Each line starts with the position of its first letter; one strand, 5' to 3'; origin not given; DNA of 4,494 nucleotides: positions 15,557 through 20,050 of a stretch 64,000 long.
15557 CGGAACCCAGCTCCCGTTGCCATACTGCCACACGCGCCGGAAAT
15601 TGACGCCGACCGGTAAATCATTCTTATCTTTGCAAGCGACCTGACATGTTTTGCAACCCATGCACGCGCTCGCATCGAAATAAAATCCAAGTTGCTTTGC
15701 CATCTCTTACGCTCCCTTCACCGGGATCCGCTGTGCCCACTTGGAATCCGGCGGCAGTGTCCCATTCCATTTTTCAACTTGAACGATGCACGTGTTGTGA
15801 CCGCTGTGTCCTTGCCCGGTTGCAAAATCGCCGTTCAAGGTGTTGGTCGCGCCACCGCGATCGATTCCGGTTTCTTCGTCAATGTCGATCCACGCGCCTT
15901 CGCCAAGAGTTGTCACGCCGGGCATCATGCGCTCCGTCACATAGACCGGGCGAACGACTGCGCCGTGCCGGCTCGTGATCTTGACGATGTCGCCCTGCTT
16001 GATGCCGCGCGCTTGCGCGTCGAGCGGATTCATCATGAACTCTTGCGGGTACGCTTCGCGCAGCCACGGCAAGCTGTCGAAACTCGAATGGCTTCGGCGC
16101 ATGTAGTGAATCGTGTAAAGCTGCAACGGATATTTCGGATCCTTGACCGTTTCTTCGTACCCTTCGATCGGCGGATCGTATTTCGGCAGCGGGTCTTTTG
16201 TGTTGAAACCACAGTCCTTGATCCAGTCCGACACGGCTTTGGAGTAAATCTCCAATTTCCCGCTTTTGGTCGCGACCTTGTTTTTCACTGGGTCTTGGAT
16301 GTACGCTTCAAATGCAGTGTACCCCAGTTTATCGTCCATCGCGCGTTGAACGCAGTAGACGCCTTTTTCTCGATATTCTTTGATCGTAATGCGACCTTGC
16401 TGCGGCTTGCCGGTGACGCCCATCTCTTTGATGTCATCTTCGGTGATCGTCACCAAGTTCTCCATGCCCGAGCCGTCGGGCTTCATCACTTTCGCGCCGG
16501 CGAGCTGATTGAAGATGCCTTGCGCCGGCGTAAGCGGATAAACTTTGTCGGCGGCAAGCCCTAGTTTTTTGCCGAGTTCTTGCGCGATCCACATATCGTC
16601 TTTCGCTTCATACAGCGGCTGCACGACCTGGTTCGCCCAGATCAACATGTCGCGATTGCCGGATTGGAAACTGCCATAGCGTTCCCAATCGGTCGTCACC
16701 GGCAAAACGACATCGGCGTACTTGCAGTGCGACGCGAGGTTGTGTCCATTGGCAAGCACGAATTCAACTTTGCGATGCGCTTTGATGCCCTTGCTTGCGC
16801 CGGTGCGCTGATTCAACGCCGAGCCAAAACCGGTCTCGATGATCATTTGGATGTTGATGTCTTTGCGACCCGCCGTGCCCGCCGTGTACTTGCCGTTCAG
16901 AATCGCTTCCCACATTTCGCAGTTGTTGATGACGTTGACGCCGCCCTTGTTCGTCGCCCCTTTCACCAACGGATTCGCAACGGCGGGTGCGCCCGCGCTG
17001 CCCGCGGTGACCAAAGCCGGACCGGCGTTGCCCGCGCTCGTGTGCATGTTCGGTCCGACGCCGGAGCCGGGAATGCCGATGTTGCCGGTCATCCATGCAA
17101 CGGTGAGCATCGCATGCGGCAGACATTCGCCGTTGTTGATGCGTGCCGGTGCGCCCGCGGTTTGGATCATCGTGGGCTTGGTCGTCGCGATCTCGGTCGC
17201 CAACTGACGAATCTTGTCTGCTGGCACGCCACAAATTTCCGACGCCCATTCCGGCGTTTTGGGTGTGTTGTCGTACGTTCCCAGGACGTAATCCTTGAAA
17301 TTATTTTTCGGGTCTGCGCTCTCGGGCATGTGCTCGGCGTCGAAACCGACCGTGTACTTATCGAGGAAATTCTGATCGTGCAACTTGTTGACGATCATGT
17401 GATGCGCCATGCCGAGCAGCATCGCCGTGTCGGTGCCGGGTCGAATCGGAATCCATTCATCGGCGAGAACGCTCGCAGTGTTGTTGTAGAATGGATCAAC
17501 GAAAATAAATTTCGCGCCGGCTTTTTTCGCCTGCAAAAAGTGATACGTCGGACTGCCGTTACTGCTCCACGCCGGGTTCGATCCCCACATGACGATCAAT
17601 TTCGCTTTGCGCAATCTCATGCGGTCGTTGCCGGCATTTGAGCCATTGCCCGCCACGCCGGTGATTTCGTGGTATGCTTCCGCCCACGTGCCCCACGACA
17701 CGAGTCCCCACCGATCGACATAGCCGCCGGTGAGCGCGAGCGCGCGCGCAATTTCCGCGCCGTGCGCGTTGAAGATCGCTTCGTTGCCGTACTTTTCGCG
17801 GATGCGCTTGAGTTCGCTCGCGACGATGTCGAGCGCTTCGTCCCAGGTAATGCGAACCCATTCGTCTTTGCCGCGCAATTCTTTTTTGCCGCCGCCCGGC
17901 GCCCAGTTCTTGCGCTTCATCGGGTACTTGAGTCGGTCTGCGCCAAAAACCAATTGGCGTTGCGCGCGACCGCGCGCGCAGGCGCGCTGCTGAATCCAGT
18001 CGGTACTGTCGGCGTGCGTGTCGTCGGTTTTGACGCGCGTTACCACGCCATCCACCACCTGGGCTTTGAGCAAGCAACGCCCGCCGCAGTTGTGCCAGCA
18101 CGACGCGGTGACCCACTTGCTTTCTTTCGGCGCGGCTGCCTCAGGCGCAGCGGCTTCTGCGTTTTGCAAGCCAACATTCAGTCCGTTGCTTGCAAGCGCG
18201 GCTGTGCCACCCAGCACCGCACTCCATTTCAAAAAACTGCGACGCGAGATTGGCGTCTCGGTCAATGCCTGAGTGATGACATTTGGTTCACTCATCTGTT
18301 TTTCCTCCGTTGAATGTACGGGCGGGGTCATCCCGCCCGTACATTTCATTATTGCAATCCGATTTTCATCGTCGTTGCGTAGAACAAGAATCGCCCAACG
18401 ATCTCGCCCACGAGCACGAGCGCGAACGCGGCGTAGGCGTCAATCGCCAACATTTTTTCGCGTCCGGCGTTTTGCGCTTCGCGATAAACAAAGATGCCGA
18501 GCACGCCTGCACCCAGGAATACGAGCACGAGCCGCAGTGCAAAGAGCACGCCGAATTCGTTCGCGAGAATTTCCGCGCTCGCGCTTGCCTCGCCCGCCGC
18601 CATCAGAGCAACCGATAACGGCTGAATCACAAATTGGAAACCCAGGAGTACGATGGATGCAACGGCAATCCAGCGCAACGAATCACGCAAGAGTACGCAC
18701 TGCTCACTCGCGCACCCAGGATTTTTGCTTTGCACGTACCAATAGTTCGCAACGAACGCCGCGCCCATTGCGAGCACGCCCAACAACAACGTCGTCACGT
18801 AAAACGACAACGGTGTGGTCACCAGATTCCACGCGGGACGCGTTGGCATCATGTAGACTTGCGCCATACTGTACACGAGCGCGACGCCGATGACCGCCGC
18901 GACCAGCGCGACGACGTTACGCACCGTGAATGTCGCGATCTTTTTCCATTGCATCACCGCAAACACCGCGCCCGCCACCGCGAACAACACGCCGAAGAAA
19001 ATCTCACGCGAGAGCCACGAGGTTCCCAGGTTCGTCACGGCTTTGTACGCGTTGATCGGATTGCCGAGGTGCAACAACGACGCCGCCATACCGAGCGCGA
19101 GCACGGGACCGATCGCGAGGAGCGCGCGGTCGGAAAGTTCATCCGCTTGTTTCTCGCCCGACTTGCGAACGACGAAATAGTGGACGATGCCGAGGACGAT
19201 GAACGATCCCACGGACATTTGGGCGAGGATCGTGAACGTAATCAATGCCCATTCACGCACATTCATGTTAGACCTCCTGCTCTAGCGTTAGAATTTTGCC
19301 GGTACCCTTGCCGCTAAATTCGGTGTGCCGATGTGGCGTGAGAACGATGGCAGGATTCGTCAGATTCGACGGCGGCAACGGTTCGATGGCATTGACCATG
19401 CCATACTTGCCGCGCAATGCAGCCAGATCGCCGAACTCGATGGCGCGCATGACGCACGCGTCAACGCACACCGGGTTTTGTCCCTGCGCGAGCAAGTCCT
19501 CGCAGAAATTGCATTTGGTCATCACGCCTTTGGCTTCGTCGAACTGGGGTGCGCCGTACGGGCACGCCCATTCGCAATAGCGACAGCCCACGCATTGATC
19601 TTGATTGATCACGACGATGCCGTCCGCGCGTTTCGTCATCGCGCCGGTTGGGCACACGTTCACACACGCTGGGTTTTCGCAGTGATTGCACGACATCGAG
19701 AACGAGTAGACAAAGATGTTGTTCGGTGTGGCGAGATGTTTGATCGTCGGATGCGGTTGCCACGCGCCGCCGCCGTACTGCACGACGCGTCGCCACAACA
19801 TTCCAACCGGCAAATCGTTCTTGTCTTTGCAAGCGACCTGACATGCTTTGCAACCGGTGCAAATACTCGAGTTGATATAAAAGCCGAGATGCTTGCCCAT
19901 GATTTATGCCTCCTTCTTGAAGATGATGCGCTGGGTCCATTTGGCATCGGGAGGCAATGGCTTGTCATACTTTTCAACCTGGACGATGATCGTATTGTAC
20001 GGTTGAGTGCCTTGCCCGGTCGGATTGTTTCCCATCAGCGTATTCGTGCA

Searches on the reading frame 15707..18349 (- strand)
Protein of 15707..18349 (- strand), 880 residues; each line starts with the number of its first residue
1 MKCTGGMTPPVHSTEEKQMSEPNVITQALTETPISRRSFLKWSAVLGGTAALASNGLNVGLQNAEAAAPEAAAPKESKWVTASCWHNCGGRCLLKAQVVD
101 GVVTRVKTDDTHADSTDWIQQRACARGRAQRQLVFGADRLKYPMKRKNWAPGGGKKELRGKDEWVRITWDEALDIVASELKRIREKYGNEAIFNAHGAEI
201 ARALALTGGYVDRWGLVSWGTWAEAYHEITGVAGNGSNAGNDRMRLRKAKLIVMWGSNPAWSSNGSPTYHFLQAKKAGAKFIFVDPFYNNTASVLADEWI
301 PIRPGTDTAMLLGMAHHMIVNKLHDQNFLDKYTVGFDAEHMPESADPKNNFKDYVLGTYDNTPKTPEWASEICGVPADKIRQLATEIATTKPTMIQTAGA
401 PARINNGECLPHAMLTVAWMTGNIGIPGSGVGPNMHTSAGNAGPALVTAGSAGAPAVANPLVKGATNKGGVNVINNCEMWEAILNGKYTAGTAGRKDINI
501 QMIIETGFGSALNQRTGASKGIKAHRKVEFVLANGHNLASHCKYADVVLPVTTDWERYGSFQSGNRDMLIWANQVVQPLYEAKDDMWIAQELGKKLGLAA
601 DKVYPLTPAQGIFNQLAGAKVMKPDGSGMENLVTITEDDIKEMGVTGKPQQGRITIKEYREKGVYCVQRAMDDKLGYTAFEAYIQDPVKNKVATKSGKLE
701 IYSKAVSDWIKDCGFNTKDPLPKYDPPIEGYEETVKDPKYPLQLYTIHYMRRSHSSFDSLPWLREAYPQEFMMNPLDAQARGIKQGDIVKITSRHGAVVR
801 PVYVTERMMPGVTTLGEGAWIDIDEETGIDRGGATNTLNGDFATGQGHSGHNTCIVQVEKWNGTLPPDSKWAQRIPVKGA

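Call 14: search_protein_families(library=pfam, proteins=[window:15707-18349:-], max_evalue=0.00001)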
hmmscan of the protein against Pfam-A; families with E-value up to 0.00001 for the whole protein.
window:15707-18349:- (880 aa): 4 families
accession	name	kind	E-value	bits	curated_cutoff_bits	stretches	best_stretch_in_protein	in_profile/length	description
PF00384.28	Molybdopterin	-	7.2e-46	157.3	24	1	139-595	1-353/353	Molybdopterin oxidoreductase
PF01568.27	Molydop_binding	-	3.4e-20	72.6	26.8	1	742-839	1-93/110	Molydopterin dinucleotide binding domain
PF04879.21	Molybdop_Fe4S4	-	2.3e-08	34.3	22.7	1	78-133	2-52/55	Molybdopterin oxidoreductase Fe4S4 domain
PF10518.14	TAT_signal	-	1.6e-06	28.2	22.7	1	34-53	2-21/21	TAT (twin-arginine translocation) pathway signal sequence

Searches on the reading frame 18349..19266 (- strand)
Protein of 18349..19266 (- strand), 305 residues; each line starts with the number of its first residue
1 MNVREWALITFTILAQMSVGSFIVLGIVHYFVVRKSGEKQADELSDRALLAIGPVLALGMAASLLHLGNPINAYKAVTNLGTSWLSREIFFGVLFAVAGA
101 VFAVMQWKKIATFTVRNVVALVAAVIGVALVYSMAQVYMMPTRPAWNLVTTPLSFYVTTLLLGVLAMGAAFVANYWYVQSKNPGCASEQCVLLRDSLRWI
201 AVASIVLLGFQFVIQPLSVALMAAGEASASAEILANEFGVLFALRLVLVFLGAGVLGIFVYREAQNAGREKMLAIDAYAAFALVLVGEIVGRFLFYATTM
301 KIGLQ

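Call 13: search_protein_families(library=pfam, proteins=[window:18349-19266:-], max_evalue=0.00001)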
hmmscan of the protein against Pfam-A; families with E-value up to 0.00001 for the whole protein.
window:18349-19266:- (305 aa): 1 family
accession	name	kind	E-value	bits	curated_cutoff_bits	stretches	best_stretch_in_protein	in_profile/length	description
PF04976.17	DmsC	-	1.8e-39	136.3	22.3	1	3-296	5-273/275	DMSO reductase anchor subunit (DmsC)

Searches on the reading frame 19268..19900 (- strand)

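Call 13: search_protein_families(library=pfam, proteins=[window:19268-19900:-], max_evalue=0.00001)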
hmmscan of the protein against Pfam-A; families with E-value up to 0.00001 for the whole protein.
window:19268-19900:- (210 aa): 8 families
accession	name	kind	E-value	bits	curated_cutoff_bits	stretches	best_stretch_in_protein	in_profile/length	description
PF13247.11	Fer4_11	-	2.1e-26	92.5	26.2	1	64-158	3-99/100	4Fe-4S dicluster domain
PF12838.12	Fer4_7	-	1.2e-11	45.3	27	1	70-117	1-52/52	4Fe-4S dicluster domain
PF12797.12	Fer4_2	-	3.9e-11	42.6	24.5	1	95-115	2-22/22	4Fe-4S binding domain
PF12837.12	Fer4_6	-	5.2e-11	42.4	25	1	95-118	1-24/24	4Fe-4S binding domain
PF00037.32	Fer4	-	2.9e-10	40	21.1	1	96-118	1-23/24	4Fe-4S binding domain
PF13187.11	Fer4_9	-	1e-09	38.7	27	0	71-117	2-51/52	4Fe-4S dicluster domain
PF13237.11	Fer4_10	-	3e-09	37.1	25.5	0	70-114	8-53/53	4Fe-4S dicluster domain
PF12798.12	Fer4_3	-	2.7e-06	28.2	27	0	103-117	1-15/15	4Fe-4S binding domain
